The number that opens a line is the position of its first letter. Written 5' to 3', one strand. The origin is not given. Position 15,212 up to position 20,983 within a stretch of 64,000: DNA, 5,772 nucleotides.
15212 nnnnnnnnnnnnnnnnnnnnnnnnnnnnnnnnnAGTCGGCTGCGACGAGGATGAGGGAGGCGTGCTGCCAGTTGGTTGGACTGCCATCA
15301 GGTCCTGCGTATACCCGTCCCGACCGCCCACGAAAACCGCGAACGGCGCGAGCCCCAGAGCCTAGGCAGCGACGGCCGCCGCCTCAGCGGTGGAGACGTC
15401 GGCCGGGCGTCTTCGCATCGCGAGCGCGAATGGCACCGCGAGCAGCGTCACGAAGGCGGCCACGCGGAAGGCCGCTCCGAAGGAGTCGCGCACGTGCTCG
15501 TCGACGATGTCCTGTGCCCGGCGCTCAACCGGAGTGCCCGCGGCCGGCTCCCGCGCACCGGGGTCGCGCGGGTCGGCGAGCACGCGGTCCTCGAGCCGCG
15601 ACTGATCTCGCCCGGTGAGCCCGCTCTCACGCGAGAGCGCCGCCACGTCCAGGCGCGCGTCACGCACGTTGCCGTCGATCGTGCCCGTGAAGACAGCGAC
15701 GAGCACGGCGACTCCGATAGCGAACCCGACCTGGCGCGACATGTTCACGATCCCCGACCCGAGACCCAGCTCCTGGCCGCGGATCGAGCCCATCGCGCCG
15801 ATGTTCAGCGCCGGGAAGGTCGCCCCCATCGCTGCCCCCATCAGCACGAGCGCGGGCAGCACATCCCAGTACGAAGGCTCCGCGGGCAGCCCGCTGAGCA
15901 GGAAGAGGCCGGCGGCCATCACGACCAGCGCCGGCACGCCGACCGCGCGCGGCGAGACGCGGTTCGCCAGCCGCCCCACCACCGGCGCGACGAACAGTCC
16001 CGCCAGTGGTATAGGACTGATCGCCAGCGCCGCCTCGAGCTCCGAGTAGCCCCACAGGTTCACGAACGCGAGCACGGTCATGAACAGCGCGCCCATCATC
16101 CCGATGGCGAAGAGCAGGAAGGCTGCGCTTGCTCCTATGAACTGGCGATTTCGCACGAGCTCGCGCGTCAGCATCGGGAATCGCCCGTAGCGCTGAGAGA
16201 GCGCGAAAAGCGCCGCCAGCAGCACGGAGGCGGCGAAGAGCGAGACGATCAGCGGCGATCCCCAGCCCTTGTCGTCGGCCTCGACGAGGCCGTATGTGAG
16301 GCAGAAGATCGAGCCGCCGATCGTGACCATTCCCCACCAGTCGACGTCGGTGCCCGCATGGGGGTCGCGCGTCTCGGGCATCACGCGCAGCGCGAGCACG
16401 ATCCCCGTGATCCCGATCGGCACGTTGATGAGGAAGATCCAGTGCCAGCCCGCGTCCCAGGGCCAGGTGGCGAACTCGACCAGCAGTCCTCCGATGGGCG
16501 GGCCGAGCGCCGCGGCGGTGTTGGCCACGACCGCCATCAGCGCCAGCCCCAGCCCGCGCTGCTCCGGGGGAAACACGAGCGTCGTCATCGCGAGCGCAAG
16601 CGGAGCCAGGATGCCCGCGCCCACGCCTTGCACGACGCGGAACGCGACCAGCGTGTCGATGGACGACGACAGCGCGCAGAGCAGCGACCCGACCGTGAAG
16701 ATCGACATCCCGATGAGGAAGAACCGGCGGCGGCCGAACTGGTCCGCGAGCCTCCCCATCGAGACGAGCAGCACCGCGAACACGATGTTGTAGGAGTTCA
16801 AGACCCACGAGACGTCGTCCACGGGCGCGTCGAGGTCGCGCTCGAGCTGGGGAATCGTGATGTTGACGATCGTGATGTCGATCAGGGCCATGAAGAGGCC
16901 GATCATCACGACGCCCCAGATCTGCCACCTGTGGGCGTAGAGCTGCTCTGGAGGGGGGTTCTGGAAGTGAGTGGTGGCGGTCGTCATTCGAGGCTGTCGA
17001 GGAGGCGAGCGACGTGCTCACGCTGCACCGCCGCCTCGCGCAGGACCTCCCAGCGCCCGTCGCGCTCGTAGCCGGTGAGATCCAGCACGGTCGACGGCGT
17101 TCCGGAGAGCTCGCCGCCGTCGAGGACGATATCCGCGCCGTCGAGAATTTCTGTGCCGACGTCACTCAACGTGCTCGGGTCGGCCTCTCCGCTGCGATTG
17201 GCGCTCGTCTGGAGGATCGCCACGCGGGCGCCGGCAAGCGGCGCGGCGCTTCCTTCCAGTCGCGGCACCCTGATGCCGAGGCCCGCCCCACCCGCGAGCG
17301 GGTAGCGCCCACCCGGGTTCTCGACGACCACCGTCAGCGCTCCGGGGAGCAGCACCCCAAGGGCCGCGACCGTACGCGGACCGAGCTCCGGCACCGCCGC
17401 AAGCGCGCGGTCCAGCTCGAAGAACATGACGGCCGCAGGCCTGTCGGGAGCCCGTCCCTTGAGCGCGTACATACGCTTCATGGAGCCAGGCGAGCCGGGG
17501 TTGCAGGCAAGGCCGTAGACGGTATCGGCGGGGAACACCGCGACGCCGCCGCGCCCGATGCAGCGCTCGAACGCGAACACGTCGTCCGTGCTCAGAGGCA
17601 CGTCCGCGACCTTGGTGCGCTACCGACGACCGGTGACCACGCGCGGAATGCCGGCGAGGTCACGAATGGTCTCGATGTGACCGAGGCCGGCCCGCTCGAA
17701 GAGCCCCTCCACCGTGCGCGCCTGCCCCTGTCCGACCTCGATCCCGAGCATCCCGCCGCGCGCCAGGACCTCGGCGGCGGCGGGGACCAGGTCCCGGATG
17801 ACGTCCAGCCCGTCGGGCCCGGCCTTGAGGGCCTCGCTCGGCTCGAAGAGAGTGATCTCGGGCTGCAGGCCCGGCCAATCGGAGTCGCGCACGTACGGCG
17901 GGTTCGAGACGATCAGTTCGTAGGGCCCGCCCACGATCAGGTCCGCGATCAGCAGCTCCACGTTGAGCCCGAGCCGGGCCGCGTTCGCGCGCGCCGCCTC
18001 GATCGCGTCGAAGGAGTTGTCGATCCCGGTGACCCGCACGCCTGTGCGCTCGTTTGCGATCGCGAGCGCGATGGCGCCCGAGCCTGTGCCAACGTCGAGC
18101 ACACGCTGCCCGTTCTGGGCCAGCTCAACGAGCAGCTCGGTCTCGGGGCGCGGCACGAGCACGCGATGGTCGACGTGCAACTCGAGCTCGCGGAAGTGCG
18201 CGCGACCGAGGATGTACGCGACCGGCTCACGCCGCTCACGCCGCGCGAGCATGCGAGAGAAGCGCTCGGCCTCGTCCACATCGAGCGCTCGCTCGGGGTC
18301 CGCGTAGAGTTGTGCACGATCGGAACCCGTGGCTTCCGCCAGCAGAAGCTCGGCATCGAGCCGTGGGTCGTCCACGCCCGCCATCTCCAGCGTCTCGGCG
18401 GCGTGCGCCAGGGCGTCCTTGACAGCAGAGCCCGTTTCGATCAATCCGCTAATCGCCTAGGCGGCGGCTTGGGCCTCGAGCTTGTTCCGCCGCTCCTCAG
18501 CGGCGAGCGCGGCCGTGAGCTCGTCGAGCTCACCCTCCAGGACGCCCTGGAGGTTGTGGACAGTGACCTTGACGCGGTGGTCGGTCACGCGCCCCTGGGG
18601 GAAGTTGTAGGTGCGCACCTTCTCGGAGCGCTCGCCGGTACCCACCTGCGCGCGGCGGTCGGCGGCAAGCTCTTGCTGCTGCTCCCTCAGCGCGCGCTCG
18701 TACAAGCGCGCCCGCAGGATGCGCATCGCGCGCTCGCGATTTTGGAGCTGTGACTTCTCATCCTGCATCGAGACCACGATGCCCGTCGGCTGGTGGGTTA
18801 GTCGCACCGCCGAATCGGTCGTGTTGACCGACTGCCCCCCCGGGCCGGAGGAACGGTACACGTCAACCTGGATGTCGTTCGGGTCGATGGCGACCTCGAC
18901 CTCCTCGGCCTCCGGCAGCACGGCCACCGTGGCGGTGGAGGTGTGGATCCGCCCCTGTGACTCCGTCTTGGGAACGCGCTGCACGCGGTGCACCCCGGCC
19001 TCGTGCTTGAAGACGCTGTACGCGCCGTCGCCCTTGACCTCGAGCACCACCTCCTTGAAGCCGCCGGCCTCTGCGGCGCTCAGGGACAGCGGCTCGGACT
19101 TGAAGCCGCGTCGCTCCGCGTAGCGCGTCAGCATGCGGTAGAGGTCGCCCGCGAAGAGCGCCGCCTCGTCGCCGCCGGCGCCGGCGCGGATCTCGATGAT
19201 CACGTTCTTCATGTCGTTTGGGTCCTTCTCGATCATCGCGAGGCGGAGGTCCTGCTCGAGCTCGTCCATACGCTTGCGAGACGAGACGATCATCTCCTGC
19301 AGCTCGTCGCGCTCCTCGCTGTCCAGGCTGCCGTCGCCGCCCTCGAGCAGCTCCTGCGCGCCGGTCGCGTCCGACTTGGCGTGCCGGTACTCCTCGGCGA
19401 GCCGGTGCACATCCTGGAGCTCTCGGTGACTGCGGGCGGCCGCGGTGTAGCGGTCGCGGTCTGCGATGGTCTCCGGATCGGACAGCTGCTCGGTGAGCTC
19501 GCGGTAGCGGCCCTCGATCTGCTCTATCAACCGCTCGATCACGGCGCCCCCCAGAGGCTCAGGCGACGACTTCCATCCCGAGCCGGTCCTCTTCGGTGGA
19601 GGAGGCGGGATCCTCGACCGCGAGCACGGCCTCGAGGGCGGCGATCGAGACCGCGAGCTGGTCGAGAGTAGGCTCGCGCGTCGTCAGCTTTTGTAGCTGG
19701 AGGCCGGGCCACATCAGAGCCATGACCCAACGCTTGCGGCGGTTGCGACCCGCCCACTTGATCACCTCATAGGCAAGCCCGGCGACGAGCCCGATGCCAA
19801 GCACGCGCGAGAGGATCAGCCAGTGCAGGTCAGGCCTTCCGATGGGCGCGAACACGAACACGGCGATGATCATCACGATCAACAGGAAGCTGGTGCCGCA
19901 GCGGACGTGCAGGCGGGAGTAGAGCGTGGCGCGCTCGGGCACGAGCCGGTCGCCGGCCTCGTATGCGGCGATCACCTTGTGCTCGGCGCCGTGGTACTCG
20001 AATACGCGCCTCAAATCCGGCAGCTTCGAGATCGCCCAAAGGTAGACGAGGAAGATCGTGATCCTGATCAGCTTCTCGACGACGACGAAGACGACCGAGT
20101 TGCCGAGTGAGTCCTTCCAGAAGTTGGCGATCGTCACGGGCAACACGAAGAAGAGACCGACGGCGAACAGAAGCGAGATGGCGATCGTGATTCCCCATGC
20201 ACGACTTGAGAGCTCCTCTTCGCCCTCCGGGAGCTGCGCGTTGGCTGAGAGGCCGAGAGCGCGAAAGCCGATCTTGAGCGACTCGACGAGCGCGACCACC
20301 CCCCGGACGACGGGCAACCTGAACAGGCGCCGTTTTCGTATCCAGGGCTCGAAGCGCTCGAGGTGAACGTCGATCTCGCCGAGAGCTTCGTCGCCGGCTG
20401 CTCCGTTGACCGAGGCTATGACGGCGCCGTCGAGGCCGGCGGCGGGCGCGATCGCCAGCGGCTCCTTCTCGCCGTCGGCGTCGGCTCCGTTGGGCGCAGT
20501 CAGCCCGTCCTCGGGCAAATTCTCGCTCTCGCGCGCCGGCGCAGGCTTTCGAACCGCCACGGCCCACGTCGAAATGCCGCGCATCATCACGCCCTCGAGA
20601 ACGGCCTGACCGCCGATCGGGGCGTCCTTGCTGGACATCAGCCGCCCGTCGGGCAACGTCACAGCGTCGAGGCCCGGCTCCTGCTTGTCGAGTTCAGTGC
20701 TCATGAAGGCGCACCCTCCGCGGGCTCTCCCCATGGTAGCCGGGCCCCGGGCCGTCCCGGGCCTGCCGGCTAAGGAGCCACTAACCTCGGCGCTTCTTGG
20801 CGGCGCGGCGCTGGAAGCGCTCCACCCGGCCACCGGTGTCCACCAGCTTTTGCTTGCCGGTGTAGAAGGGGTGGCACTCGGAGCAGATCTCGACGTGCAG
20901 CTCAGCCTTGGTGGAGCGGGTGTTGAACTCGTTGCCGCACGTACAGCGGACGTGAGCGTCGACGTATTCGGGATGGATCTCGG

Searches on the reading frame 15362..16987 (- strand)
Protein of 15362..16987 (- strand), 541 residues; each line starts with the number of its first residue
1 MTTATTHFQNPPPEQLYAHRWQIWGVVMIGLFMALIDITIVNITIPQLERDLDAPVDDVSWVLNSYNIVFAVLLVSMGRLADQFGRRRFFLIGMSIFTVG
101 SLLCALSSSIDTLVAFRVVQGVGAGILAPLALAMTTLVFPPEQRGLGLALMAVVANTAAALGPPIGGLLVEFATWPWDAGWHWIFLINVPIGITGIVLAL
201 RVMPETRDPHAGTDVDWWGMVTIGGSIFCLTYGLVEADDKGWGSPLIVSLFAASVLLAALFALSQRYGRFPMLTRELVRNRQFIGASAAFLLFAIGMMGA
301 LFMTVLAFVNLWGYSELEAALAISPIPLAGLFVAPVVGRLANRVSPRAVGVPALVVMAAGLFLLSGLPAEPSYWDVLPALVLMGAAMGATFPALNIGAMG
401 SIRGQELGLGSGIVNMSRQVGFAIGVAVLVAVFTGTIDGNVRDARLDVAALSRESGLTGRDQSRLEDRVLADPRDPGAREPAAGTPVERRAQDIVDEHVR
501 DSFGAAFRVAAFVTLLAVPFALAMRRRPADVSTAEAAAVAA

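Call 55: search_protein_families(library=pfam, proteins=[window:15362-16987:-], max_evalue=0.00001)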
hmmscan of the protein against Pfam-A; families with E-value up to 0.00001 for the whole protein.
window:15362-16987:- (541 aa): 3 families
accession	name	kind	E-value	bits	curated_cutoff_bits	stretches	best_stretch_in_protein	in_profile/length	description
PF07690.21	MFS_1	-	1.4e-56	192.3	33.4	1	27-425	1-346/347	Major Facilitator Superfamily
PF00083.30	Sugar_tr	-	1.5e-11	44.3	22.3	1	23-206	13-194/452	Sugar (and other) transporter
PF06609.19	TRI12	-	8e-11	41.5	23.2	1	66-304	87-328/599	Fungal trichothecene efflux pump (TRI12)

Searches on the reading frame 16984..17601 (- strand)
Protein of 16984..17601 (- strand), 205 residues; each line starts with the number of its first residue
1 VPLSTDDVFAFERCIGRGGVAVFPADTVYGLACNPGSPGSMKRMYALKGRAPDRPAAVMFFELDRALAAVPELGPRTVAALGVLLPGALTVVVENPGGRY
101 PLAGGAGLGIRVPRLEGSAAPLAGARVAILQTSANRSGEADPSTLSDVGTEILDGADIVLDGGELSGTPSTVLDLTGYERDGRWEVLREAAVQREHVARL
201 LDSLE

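Call 55: search_protein_families(library=pfam, proteins=[window:16984-17601:-], max_evalue=0.00001)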
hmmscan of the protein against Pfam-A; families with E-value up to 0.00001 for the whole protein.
window:16984-17601:- (205 aa): 1 family
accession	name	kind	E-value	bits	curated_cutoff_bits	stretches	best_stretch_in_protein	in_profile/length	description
PF01300.24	Sua5_yciO_yrdC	-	4.8e-29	101.5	25.1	1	15-189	3-177/178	Telomere recombination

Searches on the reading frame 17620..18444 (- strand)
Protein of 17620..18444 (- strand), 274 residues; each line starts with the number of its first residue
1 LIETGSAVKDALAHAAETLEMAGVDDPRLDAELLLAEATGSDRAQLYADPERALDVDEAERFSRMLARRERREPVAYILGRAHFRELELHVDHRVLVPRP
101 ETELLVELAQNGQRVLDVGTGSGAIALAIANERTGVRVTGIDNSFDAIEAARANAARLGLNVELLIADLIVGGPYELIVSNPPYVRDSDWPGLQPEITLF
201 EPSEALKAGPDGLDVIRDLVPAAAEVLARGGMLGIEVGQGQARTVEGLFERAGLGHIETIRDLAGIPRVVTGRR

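Call 55: search_protein_families(library=pfam, proteins=[window:17620-18444:-], max_evalue=0.00001)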
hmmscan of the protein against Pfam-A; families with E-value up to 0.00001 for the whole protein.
window:17620-18444:- (274 aa): 8 families
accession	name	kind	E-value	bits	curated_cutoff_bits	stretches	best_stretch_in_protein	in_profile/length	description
PF17827.6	PrmC_N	-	1e-23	84.1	23.4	1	10-80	1-71/71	PrmC N-terminal domain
PF05175.20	MTS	-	3.4e-15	56.5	23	1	102-187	20-111/170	Methyltransferase small domain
PF13847.12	Methyltransf_31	-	4.2e-11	43.2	27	1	111-168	3-62/145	Methyltransferase domain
PF13649.12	Methyltransf_25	-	2.3e-10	41.4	27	1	115-169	1-55/97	Methyltransferase domain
PF06325.19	PrmA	-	3.8e-08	33.6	22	1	104-181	154-233/296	Ribosomal protein L11 methyltransferase (PrmA)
PF08241.18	Methyltransf_11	-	2.8e-06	28.3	21.2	0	116-168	1-50/95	Methyltransferase domain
PF08242.18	Methyltransf_12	-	4.5e-06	27.7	30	0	116-179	1-70/98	Methyltransferase domain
PF13489.12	Methyltransf_23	-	7.8e-06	26.1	27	0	102-157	13-66/164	Methyltransferase domain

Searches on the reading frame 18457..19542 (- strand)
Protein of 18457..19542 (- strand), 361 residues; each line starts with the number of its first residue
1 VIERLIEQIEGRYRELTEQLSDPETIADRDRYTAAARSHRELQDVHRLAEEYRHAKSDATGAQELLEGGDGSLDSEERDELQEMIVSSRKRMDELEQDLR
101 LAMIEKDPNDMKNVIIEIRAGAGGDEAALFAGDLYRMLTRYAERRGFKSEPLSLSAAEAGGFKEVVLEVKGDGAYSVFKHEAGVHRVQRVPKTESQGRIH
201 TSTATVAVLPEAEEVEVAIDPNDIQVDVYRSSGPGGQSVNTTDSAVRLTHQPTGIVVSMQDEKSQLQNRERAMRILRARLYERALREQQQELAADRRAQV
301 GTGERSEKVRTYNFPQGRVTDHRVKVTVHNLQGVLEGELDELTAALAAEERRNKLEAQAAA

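Call 55: search_protein_families(library=pfam, proteins=[window:18457-19542:-], max_evalue=0.00001)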
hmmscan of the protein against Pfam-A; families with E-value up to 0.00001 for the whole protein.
window:18457-19542:- (361 aa): 2 families
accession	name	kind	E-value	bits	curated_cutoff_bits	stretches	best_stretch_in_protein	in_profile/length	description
PF03462.23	PCRF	-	6.8e-67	225.5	24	1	10-206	2-194/194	PCRF domain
PF00472.26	RF-1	-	3e-43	146.9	35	1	213-323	1-116/116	RF-1 domain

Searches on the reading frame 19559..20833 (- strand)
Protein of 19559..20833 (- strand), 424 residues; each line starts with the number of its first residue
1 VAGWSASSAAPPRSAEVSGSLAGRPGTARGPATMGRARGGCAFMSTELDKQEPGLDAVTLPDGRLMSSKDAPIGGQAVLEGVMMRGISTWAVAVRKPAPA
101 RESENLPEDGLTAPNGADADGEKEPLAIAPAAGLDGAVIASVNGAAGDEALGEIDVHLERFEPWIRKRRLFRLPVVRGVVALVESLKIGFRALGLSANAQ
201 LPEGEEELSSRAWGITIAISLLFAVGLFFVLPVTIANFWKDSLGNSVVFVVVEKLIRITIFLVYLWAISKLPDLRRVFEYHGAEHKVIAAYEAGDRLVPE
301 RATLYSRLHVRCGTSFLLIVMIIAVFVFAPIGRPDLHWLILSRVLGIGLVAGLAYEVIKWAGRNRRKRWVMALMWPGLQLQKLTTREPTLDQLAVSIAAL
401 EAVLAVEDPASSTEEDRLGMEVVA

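Call 55: search_protein_families(library=pfam, proteins=[window:19559-20833:-], max_evalue=0.00001)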
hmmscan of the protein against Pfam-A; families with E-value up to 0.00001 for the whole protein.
window:19559-20833:- (424 aa): 1 family
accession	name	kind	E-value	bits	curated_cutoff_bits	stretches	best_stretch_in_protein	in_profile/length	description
PF07136.16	DUF1385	-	5.7e-79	265.1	22.1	1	173-404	1-225/227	Protein of unknown function (DUF1385)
